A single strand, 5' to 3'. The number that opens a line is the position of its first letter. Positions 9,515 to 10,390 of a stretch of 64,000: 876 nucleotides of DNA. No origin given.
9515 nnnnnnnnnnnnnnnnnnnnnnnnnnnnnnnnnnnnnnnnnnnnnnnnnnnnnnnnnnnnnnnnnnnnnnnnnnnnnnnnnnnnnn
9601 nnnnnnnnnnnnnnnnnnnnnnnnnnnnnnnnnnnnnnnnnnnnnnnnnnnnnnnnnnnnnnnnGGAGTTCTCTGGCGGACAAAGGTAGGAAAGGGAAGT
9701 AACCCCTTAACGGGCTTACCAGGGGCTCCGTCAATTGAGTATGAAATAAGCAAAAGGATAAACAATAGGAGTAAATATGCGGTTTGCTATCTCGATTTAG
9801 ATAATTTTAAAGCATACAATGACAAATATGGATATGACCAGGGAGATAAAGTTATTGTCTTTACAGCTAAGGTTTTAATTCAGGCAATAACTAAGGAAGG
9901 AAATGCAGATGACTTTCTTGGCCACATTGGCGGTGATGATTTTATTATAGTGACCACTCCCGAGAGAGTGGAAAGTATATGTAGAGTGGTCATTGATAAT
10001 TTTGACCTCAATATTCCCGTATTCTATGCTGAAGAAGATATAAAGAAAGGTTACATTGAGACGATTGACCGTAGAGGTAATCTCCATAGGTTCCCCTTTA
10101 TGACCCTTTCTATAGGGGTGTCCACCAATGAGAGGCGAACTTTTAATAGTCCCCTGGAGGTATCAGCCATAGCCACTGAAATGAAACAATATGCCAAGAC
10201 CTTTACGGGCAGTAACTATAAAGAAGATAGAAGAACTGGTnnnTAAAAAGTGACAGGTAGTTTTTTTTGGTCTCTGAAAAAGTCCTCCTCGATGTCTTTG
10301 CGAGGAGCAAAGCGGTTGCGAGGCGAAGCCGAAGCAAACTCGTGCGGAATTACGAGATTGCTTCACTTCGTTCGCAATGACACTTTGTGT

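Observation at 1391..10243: Output-less two-component cluster ending in a REC-GGDEF: candidate phosphorelay feeding the three riboswitches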

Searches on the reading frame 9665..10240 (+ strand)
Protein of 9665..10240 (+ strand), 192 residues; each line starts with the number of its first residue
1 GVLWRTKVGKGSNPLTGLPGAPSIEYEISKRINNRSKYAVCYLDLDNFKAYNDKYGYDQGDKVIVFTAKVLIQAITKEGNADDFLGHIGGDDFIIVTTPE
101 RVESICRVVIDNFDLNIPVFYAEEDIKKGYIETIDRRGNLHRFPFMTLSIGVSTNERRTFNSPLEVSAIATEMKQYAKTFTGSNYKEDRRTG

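Call 12: find_homologous_proteins(query=window:9665-10240:+, max_evalue=0.00001)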
Query seq(192 aa) (192 aa): 7965 proteins with E <= 0.00001 among 8000 candidates; the best 120 are listed.
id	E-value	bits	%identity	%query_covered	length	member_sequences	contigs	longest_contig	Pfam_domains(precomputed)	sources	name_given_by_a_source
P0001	8.8e-122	422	98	100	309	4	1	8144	PF00990.27,PF00072.31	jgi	jgi:diguanylate cyclase (GGDEF)-like protein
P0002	4.5e-111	387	88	100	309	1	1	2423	PF00990.27,PF00072.31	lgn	-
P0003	9.3e-111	386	88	99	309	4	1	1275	PF00990.27,PF00072.31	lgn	-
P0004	4.2e-109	381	88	100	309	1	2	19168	PF00990.27,PF00072.31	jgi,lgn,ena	-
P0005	1.8e-108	378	87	99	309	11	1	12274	PF00990.27,PF00072.31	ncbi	-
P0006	4.9e-107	374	85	100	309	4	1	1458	PF00990.27,PF00072.31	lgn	-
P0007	1.7e-106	372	84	100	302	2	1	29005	PF00990.27,PF00072.31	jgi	-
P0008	1.7e-106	372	86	100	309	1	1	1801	PF00990.27,PF00072.31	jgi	jgi:diguanylate cyclase (GGDEF)-like protein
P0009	2.2e-105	368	82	100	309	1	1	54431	PF00990.27,PF00072.31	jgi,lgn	jgi:DNA-binding response OmpR family regulator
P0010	9.3e-81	288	67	100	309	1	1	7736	PF00990.27,PF00072.31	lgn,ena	-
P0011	6.0e-74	266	59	99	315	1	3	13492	PF00990.27,PF00072.31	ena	-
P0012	3.9e-66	240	57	98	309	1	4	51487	PF00990.27,PF00072.31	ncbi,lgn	ncbi:MAG: response regulator [Candidatus Glassbacteria bacterium]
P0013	2.8e-64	234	55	99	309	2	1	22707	PF00990.27,PF00072.31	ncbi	-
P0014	4.0e-63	231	54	99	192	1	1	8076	PF00990.27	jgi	-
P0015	5.7e-63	230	56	99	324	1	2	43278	PF00990.27,PF00072.31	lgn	-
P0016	1.8e-62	228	54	99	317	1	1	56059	PF00990.27,PF00072.31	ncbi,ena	-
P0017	2.6e-62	228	56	99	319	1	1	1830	PF00990.27,PF00072.31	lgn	-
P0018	3.2e-62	228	54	98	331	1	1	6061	PF00990.27,PF00072.31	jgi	-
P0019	4.0e-62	227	53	98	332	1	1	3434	PF00990.27,PF00072.31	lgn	-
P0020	5.4e-62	227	53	98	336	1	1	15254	PF00990.27,PF00072.31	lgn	-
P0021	5.9e-62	227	54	99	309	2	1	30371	PF00990.27,PF00072.31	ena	-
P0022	1.4e-60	222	55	100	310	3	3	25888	PF00990.27,PF00072.31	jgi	jgi:diguanylate cyclase (GGDEF)-like protein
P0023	4.2e-60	221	53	99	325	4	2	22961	PF00990.27,PF00072.31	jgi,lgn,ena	-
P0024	4.4e-60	221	54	99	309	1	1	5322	PF00990.27,PF00072.31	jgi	jgi:diguanylate cyclase (GGDEF)-like protein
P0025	4.4e-60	221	54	99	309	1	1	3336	PF00990.27,PF00072.31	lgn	-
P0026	4.6e-60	221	53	99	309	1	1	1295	PF00990.27,PF00072.31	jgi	jgi:diguanylate cyclase (GGDEF)-like protein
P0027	6.9e-60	220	52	99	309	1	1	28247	PF00990.27,PF00072.31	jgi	jgi:diguanylate cyclase (GGDEF)-like protein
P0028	6.9e-60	220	52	99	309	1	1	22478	PF00990.27,PF00072.31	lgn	-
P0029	8.3e-60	220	54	98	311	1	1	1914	PF00990.27,PF00072.31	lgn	-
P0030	1.1e-59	219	58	98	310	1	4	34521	PF00990.27,PF00072.31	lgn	-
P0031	2.1e-59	218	54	99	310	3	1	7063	PF00990.27,PF00072.31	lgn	-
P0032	2.7e-59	218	54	100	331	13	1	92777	PF00990.27,PF00072.31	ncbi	-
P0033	4.5e-59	217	52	98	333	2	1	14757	PF00990.27,PF00072.31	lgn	-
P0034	1.4e-58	216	51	99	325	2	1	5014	PF00990.27,PF00072.31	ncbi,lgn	-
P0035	1.5e-58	216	52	99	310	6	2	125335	PF00990.27,PF00072.31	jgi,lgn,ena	-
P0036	2.0e-58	215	55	98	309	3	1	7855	PF23198.2,PF00990.27,PF00072.31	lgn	-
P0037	2.5e-58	215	53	98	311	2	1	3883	PF00990.27,PF00072.31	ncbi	-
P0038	3.2e-58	215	53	99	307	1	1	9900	PF00990.27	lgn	-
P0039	3.3e-58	215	51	99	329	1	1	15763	PF00990.27,PF00072.31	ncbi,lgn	-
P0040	3.3e-58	215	54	98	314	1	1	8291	PF00990.27,PF00072.31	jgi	-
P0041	4.7e-58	214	52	99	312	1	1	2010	PF00990.27,PF00072.31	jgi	-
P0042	6.6e-58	214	50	98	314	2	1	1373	PF00990.27,PF00072.31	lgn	-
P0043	1.1e-57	213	53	99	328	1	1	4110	PF00990.27,PF00072.31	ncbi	ncbi:MAG: response regulator [Candidatus Eremiobacterota bacterium]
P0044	1.5e-57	212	52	99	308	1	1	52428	PF00990.27,PF00072.31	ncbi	ncbi:MAG: diguanylate cyclase [Armatimonadota bacterium]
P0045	1.5e-57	212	54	98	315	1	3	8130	PF23198.2,PF00990.27,PF00072.31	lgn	-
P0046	2.2e-57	212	52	98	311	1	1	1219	PF00990.27,PF00072.31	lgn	-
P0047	2.4e-57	212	52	98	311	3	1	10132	PF00990.27,PF00072.31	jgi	jgi:diguanylate cyclase (GGDEF)-like protein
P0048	5.6e-57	211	54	98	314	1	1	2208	PF00990.27,PF00072.31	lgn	-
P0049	9.8e-57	210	53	100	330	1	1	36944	PF00990.27,PF00072.31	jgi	-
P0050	1.2e-56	210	52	100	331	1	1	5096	PF00990.27,PF00072.31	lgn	-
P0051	1.3e-56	209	54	98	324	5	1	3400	PF00990.27,PF00072.31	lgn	-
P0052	1.4e-56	209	50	99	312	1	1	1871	PF00990.27,PF00072.31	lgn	-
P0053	1.8e-56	209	53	99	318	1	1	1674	PF00990.27,PF00072.31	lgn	-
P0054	2.0e-56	209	50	98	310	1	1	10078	PF00990.27,PF00072.31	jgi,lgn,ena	-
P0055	2.5e-56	208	51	99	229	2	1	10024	PF00990.27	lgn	-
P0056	2.6e-56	208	51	99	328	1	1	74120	PF00990.27,PF00072.31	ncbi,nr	ncbi:MAG: response regulator [Armatimonadetes bacterium]|nr:response regulator [Armatimonadota bacte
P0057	2.9e-56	208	50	98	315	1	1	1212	PF00990.27,PF00072.31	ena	-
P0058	3.0e-56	208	57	93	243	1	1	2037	PF00990.27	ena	-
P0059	3.7e-56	208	51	98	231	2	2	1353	PF00990.27,PF00072.31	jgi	jgi:diguanylate cyclase (GGDEF)-like protein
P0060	3.8e-56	208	51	99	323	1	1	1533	PF00990.27,PF00072.31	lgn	-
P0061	3.9e-56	208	53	98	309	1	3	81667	PF23198.2,PF00990.27,PF00072.31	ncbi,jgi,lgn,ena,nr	ncbi:MAG: response regulator [Candidatus Omnitrophica bacterium]|nr:response regulator [Candidatus O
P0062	3.9e-56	208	53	98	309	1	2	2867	PF23198.2,PF00990.27,PF00072.31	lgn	-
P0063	4.5e-56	208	54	98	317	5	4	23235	PF00990.27,PF00072.31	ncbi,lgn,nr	ncbi:MAG: hypothetical protein PWQ31_916 [Eubacteriales bacterium]|nr:hypothetical protein [Eubacter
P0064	4.6e-56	208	53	99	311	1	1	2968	PF00990.27,PF00072.31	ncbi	-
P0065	4.8e-56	208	57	93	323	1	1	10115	PF00990.27,PF00072.31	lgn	-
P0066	5.6e-56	207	52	98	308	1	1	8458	PF00990.27,PF00072.31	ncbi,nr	ncbi:MAG: response regulator [Candidatus Omnitrophica bacterium]|nr:response regulator [Candidatus O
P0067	6.3e-56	207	52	99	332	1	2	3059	PF00990.27,PF00072.31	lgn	-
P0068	6.5e-56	207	48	99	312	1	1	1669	PF00990.27,PF00072.31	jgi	-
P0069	6.6e-56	207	51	98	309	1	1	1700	PF00990.27,PF00072.31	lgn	-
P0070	7.4e-56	207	53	98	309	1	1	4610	PF23198.2,PF00990.27,PF00072.31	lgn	-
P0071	7.5e-56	207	51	98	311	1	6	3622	PF00990.27,PF00072.31,PF21695.4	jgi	jgi:diguanylate cyclase (GGDEF)-like protein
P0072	7.7e-56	207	52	98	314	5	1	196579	PF23198.2,PF00990.27,PF00072.31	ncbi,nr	ncbi:MAG TPA: response regulator [Syntrophomonadaceae bacterium]|nr:response regulator [Syntrophomon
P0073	1.0e-55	206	49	99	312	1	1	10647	PF00990.27,PF00072.31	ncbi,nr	ncbi:MAG: response regulator [Candidatus Omnitrophica bacterium]|nr:response regulator [Candidatus O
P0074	1.0e-55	206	51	98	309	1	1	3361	PF00990.27,PF00072.31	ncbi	-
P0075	1.0e-55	206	52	100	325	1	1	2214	PF00990.27,PF00072.31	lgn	-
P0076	1.1e-55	206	50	100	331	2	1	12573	PF00990.27,PF00072.31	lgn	-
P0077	1.2e-55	206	50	98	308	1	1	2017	PF00990.27,PF00072.31,PF21695.4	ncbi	-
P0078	1.2e-55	206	51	99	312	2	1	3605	PF00990.27,PF00072.31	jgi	-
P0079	1.4e-55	206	49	100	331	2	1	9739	PF00990.27,PF00072.31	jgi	jgi:diguanylate cyclase (GGDEF)-like protein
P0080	1.4e-55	206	49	98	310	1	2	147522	PF00990.27,PF00072.31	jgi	jgi:diguanylate cyclase (GGDEF)-like protein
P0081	1.4e-55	206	53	98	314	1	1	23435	PF23198.2,PF00990.27,PF00072.31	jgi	-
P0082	1.5e-55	206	52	100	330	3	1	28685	PF00990.27,PF00072.31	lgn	-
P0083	1.7e-55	206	49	98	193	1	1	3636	PF00990.27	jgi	jgi:diguanylate cyclase (GGDEF)-like protein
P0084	1.9e-55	206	52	100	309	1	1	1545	PF00990.27,PF00072.31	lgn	-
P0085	2.1e-55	205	50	98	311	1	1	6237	PF00990.27,PF00072.31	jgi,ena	-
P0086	2.2e-55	205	54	99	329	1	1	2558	PF00990.27,PF00072.31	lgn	-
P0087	2.3e-55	205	51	98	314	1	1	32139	PF00990.27,PF00072.31,PF21695.4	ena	-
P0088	2.3e-55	205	48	99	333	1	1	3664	PF00990.27,PF00072.31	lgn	-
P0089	2.8e-55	205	51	93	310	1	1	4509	PF00990.27,PF00072.31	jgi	-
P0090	3.6e-55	205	51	98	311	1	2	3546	PF00990.27,PF00072.31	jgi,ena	jgi:diguanylate cyclase (GGDEF)-like protein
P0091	4.1e-55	204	52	100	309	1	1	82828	PF00990.27,PF00072.31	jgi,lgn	-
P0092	4.2e-55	204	49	98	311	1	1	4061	PF23198.2,PF00990.27,PF00072.31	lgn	-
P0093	4.2e-55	204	50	98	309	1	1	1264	PF00990.27,PF00072.31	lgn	-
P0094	4.3e-55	204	49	98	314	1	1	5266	PF00990.27,PF00072.31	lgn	-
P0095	4.5e-55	204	50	98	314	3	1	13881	PF00990.27,PF00072.31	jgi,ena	-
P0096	4.5e-55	204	49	100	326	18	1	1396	PF00990.27,PF00072.31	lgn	-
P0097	4.7e-55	204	51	98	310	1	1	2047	PF00990.27,PF00072.31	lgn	-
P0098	5.3e-55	204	50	98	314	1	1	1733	PF00990.27,PF00072.31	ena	-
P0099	5.4e-55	204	54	93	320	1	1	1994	PF00990.27,PF00072.31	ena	-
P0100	5.5e-55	204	51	98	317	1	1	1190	PF00990.27,PF00072.31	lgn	-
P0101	6.1e-55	204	49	98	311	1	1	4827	PF00990.27,PF00072.31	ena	-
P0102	6.4e-55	204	49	98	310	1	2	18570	PF00990.27,PF00072.31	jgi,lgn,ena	-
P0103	6.6e-55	204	53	93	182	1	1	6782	PF00990.27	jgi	jgi:diguanylate cyclase (GGDEF)-like protein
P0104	6.7e-55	204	49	100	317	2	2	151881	PF00990.27,PF00072.31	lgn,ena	-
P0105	6.8e-55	204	49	98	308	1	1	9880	PF00990.27,PF00072.31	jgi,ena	-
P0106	7.3e-55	204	54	98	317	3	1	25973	PF00990.27,PF00072.31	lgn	-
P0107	7.6e-55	204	52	98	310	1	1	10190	PF00990.27,PF00072.31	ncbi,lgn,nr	ncbi:MAG TPA: response regulator [Bacillota bacterium]|nr:response regulator [Bacillota bacterium]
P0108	7.7e-55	204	50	98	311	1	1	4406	PF00990.27,PF00072.31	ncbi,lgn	-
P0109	8.5e-55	203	51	97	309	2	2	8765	PF23198.2,PF00990.27,PF00072.31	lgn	-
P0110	9.4e-55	203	51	99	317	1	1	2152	PF00990.27,PF00072.31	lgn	-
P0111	9.7e-55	203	50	95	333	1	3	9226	PF00990.27,PF00072.31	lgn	-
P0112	9.7e-55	203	50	98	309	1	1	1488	PF00990.27,PF00072.31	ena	-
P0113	9.8e-55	203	50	100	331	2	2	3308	PF00990.27,PF00072.31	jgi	-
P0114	1.0e-54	203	50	99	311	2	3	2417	PF00990.27,PF00072.31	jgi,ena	-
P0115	1.1e-54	203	50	98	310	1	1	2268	PF00990.27,PF00072.31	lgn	-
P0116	1.1e-54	203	50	98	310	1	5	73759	PF00990.27,PF00072.31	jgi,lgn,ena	jgi:diguanylate cyclase (GGDEF)-like protein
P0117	1.2e-54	203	51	98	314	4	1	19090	PF00990.27,PF00072.31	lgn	-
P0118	1.2e-54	203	53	94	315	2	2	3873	PF00990.27,PF00072.31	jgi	jgi:diguanylate cyclase (GGDEF)-like protein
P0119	1.3e-54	203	49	100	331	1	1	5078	PF00990.27,PF00072.31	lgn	-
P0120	1.4e-54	203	50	99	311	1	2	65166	PF00990.27,PF00072.31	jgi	jgi:diguanylate cyclase (GGDEF)-like protein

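Call 17: search_solved_structures(query=window:9665-10240:+, max_evalue=0.01, show_alignments=4)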
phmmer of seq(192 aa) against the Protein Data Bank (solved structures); distinct sequences matched with E-value up to 0.01: 43.
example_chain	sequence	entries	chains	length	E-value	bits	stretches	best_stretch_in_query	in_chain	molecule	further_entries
6eib_A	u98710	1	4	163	1e-10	44.9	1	36-105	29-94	Sensory box/GGDEF family protein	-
7e6g_A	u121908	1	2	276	1.7e-08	37.7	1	12-104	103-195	Putative GGDEF domain protein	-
4yme_A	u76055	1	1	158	8.9e-08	35.4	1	14-97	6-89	sensory box/GGDEF family protein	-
7a7e_A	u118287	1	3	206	3.5e-07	33.4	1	14-112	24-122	Diguanylate cyclase TpbB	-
3tvk_A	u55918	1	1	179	4.5e-07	33.1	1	13-112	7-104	Diguanylate cyclase DgcZ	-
4urq_U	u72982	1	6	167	4.9e-07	33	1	13-101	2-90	DIGUANYLATE CYCLASE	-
4urg_A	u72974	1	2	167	5.3e-07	32.8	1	13-101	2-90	DIGUANYLATE CYCLASE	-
4urs_A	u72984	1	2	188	5.4e-07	32.8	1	13-101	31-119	DIGUANYLATE CYCLASE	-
4iob_A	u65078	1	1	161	5.9e-07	32.7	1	15-112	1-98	Diguanylate cyclase TpbB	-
4h54_A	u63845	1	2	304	1.2e-06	31.6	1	11-111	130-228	Diguanylate cyclase YdeH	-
5xgb_A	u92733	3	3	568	1.4e-06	31.5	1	13-97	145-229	Uncharacterized protein | Uncharacterized protein PA0861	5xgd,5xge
3ezu_A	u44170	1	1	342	2.4e-06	30.7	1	36-114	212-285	GGDEF domain protein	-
3ign_A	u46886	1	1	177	2.5e-06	30.6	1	24-111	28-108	Diguanylate cyclase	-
8qj3_A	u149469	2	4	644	2.6e-06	30.6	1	34-101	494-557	Ammonium transporter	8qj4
8qpf_A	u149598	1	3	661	2.8e-06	30.5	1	34-101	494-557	Ammonium transporter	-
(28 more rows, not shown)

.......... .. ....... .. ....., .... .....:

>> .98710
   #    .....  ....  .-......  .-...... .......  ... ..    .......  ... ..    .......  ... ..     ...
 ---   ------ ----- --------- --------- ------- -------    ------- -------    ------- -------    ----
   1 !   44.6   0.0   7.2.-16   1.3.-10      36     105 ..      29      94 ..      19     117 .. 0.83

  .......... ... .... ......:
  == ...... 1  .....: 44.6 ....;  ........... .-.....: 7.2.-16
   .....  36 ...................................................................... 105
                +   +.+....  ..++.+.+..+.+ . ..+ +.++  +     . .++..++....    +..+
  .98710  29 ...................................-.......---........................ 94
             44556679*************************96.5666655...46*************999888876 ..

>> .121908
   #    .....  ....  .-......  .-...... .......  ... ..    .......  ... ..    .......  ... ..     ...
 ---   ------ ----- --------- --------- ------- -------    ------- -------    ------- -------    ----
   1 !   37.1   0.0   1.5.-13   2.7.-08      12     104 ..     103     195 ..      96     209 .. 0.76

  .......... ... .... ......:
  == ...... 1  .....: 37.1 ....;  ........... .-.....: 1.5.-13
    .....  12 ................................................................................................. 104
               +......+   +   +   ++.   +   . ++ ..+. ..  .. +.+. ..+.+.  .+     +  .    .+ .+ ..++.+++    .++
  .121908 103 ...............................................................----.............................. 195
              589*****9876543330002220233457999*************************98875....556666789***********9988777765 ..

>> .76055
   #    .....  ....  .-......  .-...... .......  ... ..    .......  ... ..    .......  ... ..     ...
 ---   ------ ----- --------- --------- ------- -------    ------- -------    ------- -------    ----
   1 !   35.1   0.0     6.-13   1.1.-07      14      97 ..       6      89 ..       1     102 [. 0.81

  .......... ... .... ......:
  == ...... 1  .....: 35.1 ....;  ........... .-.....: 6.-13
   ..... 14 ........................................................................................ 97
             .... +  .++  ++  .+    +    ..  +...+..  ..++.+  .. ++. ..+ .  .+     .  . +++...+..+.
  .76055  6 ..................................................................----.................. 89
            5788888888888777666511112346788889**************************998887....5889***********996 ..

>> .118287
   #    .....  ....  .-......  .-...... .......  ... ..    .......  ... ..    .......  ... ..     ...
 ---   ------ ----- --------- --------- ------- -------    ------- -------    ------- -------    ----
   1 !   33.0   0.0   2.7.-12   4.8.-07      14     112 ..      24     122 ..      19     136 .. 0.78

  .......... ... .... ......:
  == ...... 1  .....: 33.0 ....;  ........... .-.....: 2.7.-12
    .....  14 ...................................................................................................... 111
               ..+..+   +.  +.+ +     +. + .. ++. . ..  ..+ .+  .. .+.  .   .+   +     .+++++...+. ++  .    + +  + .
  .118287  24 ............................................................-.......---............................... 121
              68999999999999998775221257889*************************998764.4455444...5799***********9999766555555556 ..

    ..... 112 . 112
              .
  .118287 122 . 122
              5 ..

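Call 20: find_encoding_contigs(protein=P0009, flank=10000, max_places=3)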
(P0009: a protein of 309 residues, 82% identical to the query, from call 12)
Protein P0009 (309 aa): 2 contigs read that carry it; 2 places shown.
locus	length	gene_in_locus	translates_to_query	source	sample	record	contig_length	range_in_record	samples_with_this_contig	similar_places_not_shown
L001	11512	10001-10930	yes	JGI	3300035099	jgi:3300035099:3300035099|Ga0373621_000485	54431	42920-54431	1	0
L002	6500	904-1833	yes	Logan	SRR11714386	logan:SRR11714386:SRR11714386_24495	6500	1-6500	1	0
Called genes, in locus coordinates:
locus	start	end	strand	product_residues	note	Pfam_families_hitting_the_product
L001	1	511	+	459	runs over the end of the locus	PF00989:PAS, PF08448:PAS_4, PF13426:PAS_9, PF00989:PAS, PF08447:PAS_3 (weak), PF13426:PAS_9, PF00989:PAS, PF13426:PAS_9, +2 more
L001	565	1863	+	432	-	PF08495:FIST, PF10442:FIST_C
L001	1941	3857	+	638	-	PF00672:HAMP, PF00989:PAS, PF08448:PAS_4, PF13426:PAS_9, PF00512:HisKA, PF02518:HATPase_c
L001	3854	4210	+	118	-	PF00072:Response_reg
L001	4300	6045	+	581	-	PF00072:Response_reg, PF01590:GAF, PF13185:GAF_2, PF13492:GAF_3, PF00512:HisKA, PF02518:HATPase_c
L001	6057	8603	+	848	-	PF00989:PAS, PF08448:PAS_4, PF13426:PAS_9, PF01590:GAF, PF13185:GAF_2, PF00989:PAS, PF13426:PAS_9, PF00512:HisKA, +6 more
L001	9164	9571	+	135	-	PF00072:Response_reg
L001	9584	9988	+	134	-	PF23198:PDE8A_N (weak), PF00072:Response_reg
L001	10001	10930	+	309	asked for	PF00072:Response_reg, PF00990:GGDEF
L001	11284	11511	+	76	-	?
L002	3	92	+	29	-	?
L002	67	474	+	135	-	PF00072:Response_reg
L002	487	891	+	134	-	PF23198:PDE8A_N (weak), PF00072:Response_reg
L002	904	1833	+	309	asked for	PF00072:Response_reg, PF00990:GGDEF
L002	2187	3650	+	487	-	PF00982:Glyco_transf_20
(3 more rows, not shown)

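Call 21: find_encoding_contigs(protein=P0012, flank=10000, max_places=2)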
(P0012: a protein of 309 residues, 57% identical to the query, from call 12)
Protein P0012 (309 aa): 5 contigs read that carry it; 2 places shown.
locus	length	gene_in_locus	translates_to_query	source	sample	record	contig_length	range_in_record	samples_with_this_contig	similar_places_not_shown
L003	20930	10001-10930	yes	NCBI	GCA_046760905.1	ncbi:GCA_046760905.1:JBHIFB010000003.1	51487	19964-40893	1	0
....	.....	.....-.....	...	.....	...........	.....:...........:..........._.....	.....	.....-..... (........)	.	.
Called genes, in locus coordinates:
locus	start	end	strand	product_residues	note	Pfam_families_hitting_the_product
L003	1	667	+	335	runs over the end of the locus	PF01408:GFO_IDH_MocA, PF02894:GFO_IDH_MocA_C, PF22725:GFO_IDH_MocA_C3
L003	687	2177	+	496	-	PF20154:LNT_N, PF00795:CN_hydrolase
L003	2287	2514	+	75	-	PF01197:Ribosomal_L31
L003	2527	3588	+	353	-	PF03462:PCRF, PF00472:RF-1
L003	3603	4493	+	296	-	PF17827:PrmC_N, PF06325:PrmA (faint), PF01170:UPF0020, PF05175:MTS, PF12847:Methyltransf_18, PF13847:Methyltransf_31, PF08242:Methyltransf_12 (faint), PF13649:Methyltransf_25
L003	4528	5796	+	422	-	PF00275:EPSP_synthase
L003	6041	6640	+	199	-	PF13505:OMP_b-brl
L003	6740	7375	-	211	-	PF00072:Response_reg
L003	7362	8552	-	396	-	PF00512:HisKA, PF02518:HATPase_c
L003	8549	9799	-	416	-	PF00989:PAS, PF08448:PAS_4, PF13188:PAS_8 (weak), PF13426:PAS_9, PF08447:PAS_3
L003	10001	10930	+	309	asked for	PF00072:Response_reg, PF00990:GGDEF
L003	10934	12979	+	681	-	PF00512:HisKA, PF02518:HATPase_c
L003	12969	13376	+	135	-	PF00072:Response_reg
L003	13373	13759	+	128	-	PF00072:Response_reg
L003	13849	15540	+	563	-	PF05157:MshEN, PF00437:T2SSE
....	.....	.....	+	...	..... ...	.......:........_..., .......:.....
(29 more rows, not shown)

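Call 22: find_encoding_contigs(protein=P0072, flank=10000, max_places=2)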
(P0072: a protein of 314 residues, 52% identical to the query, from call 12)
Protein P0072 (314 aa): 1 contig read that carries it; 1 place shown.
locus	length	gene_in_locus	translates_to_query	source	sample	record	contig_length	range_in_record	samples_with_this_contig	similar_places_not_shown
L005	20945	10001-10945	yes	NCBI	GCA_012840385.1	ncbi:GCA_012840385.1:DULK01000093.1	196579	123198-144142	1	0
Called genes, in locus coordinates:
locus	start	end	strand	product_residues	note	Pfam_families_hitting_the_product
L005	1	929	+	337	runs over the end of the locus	PF00890:FAD_binding_2, PF01266:DAO, PF01494:FAD_binding_3 (weak), PF03486:HI0933_like (weak), PF07992:Pyr_redox_2, PF12831:FAD_oxidored, PF13450:NAD_binding_8, PF13738:Pyr_redox_3, +4 more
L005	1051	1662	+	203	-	-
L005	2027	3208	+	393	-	PF00155:Aminotran_1_2, PF01041:DegT_DnrJ_EryC1, PF00266:Aminotran_5 (weak), PF01053:Cys_Met_Meta_PP (weak)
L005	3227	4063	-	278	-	-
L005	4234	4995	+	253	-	PF21984:DnaD_N, PF07261:DnaB_2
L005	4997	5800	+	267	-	PF00308:Bac_DnaA, PF01695:IstB_IS21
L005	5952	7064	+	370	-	PF00155:Aminotran_1_2, PF00266:Aminotran_5 (weak)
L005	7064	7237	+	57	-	-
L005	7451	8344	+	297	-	-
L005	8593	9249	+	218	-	PF12654:DUF3786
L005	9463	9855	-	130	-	PF12670:DUF3792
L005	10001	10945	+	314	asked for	PF00072:Response_reg, PF23198:PDE8A_N (weak), PF00990:GGDEF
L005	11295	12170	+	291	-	-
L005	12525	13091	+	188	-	PF01227:GTP_cyclohydroI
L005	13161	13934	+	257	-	PF01975:SurE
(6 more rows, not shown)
